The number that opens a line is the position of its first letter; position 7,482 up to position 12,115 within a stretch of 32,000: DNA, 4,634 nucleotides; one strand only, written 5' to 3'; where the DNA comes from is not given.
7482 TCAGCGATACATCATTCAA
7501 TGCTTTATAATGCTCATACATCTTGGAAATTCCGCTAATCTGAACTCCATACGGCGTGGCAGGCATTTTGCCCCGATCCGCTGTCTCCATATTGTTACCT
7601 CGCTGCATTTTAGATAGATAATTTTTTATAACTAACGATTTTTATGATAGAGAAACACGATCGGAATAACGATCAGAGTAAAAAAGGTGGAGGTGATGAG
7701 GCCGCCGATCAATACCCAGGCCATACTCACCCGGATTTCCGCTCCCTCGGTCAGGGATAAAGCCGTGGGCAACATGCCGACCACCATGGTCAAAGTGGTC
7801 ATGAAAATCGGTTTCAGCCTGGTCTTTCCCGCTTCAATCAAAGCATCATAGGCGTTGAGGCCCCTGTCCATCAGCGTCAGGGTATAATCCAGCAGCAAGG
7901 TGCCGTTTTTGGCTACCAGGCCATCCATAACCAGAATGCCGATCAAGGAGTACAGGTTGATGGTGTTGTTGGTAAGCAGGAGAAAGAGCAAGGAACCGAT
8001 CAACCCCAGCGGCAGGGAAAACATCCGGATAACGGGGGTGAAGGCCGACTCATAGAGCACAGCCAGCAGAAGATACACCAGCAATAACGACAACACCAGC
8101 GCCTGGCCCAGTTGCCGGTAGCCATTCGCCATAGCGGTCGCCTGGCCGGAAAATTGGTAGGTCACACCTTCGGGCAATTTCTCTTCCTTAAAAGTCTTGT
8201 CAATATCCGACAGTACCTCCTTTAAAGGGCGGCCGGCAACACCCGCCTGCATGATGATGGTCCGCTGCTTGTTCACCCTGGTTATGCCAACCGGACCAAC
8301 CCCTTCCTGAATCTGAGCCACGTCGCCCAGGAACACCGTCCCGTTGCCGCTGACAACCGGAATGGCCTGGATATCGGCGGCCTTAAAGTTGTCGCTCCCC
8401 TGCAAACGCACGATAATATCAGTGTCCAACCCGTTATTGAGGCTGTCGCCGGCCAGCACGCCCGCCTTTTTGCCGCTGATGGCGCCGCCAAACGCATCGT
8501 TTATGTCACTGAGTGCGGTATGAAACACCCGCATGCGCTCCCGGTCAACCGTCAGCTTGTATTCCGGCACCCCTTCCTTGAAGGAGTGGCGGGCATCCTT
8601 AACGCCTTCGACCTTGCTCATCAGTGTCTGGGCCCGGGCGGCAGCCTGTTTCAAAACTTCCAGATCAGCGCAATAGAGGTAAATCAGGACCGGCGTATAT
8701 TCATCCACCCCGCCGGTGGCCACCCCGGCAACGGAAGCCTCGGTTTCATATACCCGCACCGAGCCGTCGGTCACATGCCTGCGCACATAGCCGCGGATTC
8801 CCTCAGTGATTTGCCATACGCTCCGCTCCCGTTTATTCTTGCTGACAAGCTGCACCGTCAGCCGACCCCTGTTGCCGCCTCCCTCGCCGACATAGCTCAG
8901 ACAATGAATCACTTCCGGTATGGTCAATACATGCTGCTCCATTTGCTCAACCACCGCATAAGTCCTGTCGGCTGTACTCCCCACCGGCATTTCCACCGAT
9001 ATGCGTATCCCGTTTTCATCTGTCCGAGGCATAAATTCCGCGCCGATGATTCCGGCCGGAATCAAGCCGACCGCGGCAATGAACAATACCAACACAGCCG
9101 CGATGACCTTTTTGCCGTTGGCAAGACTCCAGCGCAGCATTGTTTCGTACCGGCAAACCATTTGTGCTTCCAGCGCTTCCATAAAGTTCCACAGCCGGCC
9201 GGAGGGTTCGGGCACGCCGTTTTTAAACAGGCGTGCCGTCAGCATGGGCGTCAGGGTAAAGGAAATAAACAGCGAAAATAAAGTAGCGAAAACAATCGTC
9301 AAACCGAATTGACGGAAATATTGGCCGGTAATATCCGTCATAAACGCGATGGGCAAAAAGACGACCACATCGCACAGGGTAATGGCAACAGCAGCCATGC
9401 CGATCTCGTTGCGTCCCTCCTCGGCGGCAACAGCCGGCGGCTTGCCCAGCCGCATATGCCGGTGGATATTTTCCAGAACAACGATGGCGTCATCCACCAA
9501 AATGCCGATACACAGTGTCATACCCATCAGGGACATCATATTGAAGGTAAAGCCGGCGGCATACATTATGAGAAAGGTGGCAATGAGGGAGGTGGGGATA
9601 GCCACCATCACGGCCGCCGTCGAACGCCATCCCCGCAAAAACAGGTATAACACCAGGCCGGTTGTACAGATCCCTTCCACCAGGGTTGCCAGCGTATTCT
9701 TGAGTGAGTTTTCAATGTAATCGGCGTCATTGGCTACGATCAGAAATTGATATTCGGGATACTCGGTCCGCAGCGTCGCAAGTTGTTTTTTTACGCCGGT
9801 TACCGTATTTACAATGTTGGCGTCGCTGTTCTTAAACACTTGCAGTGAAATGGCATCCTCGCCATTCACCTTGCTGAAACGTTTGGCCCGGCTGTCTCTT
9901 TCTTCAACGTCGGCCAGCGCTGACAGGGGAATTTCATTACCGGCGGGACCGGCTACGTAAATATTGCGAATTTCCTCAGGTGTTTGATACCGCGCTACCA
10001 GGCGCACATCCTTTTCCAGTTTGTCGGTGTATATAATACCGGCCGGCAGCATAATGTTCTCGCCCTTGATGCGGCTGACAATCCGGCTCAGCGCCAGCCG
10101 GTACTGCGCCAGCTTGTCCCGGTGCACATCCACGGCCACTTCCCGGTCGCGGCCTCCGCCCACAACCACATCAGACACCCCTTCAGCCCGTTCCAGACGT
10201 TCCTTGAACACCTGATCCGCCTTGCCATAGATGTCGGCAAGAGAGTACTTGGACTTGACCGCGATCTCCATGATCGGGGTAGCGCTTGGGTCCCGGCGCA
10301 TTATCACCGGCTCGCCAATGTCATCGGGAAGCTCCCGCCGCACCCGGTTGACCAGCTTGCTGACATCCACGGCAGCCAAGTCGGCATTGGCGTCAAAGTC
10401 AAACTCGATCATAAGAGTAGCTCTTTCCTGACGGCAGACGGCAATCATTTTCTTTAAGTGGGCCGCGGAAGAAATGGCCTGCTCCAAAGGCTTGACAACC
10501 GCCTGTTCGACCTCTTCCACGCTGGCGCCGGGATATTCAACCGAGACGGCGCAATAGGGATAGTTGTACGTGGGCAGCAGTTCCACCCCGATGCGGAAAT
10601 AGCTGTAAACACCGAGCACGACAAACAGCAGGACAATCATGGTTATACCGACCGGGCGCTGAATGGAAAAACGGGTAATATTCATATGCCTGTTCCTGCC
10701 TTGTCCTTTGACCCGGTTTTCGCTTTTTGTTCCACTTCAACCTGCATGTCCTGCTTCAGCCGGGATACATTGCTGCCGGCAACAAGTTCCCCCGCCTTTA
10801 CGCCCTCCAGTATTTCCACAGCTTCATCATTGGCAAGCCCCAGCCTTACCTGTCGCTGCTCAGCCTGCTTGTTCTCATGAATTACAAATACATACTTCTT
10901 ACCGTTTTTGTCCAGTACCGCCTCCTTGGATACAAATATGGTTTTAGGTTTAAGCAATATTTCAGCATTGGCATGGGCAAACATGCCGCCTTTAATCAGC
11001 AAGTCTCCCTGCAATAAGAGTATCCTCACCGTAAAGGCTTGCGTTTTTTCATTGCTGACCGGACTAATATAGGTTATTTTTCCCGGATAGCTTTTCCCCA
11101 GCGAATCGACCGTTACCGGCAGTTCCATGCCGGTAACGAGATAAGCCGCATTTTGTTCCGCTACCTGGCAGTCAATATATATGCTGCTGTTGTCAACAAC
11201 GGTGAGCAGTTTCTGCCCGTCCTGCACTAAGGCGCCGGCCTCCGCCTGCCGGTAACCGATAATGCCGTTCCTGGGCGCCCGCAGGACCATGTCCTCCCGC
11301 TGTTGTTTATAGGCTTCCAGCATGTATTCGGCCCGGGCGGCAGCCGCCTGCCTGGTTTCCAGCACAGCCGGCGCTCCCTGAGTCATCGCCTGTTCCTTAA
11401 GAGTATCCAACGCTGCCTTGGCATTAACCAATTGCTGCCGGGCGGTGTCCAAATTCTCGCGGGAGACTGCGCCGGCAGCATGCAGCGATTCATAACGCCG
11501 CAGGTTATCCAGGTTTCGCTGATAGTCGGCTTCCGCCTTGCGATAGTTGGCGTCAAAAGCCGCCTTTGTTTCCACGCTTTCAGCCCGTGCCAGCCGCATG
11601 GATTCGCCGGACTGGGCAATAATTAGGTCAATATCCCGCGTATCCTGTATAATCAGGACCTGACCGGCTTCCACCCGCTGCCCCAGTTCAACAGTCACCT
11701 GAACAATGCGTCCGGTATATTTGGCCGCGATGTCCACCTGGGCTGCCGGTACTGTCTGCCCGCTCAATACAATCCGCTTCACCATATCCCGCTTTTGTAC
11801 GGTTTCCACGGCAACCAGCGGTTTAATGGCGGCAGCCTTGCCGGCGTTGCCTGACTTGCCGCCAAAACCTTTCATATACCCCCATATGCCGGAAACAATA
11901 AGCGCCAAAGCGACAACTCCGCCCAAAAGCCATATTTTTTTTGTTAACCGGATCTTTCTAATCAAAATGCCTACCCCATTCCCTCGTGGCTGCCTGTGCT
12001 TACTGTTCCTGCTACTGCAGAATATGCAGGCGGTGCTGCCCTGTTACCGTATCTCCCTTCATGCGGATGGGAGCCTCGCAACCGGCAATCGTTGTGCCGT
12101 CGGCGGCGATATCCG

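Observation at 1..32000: Two tandem paralogous CobN-chelatase / TonB-receptor / exporter modules: candidate envelope-spanning metallo-tetrapyrrole processing system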

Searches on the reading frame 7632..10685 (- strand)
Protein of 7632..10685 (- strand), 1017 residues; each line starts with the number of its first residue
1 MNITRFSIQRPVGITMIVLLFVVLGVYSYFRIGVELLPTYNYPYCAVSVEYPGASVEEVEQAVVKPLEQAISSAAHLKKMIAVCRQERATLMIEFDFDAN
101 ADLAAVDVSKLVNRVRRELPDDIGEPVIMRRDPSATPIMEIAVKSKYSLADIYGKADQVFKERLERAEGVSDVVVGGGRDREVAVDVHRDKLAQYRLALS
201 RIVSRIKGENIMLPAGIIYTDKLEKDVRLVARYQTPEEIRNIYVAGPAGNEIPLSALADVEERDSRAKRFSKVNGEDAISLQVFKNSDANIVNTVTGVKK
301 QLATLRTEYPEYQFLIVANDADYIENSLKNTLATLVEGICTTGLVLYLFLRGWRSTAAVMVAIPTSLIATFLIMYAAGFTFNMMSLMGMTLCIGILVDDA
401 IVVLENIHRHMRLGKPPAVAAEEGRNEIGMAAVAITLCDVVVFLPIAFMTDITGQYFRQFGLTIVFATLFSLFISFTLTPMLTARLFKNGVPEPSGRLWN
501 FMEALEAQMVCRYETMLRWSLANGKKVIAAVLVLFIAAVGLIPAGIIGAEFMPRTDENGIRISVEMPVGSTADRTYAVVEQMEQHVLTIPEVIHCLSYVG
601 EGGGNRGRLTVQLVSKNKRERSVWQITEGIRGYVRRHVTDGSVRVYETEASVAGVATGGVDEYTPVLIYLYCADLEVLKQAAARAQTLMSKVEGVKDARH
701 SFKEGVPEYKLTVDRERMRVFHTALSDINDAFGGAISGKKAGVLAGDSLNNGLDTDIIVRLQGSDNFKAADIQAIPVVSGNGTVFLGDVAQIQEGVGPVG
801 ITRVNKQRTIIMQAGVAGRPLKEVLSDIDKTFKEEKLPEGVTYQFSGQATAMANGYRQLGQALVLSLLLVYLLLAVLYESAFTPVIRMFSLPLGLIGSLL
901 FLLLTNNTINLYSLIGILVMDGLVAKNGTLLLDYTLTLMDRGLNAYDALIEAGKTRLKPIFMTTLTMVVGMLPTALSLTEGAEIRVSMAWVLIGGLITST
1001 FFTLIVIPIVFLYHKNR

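Call 5: search_protein_families(library=pfam, proteins=[window:7632-10685:-])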
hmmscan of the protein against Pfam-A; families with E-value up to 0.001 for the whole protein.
window:7632-10685:- (1017 aa): 2 families
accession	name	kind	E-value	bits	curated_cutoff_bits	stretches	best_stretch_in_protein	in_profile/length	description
PF00873.25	ACR_tran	-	3.6e-233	776.9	28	1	3-1012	1-1018/1021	AcrB/AcrD/AcrF family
PF03176.21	MMPL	-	4.8e-06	26.2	20.5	0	331-498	145-318/333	MMPL family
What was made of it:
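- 7632..10685 (-): RND (AcrB-type) pump, a lineage-specific addition. ACR_tran, 777 bits (call 5).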

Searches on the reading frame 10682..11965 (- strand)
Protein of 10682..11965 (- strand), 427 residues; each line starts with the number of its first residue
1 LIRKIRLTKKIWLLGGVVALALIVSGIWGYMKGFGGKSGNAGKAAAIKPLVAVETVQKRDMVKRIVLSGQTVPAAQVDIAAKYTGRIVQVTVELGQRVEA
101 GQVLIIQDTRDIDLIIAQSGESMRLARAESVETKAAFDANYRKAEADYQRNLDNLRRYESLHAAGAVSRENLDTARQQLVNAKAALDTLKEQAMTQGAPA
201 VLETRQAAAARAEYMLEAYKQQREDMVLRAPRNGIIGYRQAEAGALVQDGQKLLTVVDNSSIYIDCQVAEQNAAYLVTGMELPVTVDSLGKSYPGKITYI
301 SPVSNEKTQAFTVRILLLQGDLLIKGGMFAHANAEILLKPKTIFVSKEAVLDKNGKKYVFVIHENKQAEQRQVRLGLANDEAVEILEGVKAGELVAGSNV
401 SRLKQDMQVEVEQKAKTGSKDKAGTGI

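Call 5: search_protein_families(library=pfam, proteins=[window:10682-11965:-])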
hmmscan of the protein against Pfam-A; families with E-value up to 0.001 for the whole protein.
window:10682-11965:- (427 aa): 5 families
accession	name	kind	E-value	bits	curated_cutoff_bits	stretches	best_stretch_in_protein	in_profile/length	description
PF16576.10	HlyD_D23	-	1.9e-25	89.8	30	1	170-330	54-214/214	Barrel-sandwich domain of CusB or HlyD membrane-fusion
PF13437.12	HlyD_3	-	1.4e-21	77.6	22.2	1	227-320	1-96/106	HlyD family secretion protein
PF12700.13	HlyD_2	-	2.7e-07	30.1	25.1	1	243-386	249-384/416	HlyD family secretion protein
PF00364.28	Biotin_lipoyl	-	1.3e-05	25.3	22.1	0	75-105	41-71/73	Biotin-requiring enzyme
PF13533.13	Biotin_lipoyl_2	-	0.00057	20.1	29.8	1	79-105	3-29/32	Biotin-lipoyl like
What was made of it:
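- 10682..11965 (-): HlyD-family membrane-fusion adaptor, a lineage-specific addition. HlyD_D23 and HlyD_3 (call 5).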
